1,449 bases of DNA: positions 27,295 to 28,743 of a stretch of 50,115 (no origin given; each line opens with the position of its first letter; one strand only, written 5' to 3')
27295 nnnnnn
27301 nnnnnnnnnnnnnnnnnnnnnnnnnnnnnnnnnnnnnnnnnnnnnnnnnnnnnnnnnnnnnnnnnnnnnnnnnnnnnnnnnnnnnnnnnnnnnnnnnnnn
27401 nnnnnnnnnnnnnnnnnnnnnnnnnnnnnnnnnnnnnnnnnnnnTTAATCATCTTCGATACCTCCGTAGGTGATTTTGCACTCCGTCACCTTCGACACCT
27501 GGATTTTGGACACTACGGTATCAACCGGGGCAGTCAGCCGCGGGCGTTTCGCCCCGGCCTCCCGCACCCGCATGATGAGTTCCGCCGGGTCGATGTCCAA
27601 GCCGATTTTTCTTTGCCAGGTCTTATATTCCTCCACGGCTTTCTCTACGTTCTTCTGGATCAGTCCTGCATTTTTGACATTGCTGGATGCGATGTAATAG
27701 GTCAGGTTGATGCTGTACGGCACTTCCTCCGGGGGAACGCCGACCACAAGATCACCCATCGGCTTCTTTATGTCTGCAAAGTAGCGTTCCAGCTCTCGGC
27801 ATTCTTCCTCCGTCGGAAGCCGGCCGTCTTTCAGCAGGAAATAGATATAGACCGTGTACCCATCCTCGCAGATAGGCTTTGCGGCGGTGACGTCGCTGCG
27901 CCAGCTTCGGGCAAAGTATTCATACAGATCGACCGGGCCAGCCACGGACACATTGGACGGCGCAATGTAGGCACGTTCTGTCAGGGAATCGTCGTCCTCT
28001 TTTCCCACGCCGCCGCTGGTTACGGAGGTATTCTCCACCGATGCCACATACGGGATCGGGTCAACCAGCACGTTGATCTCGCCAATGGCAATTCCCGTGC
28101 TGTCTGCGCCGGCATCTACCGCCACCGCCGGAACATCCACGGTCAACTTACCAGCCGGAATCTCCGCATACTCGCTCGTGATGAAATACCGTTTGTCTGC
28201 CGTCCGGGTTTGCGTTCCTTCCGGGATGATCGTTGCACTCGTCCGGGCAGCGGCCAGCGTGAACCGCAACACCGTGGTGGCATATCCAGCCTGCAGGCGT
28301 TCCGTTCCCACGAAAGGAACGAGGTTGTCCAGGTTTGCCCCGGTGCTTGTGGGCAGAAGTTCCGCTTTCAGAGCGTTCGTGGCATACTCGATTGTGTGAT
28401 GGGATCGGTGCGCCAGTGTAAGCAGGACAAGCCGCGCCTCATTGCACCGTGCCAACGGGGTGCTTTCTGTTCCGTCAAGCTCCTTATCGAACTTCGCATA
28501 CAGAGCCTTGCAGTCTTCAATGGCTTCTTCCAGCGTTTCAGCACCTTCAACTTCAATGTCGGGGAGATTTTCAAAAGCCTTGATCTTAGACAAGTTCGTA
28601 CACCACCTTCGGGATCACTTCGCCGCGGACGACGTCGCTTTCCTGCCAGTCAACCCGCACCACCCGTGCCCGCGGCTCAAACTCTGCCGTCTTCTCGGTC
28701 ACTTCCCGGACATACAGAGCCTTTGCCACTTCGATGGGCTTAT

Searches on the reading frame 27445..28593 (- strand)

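Call 34: search_protein_families(library=pfam, proteins=[window:27445-28593:-], max_evalue=0.001)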
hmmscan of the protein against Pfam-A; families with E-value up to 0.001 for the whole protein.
window:27445-28593:- (382 aa): 1 family
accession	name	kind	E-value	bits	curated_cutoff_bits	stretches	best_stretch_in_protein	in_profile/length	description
PF04865.19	Baseplate_J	-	3.2e-42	145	21.1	1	86-339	3-252/255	Baseplate J-like protein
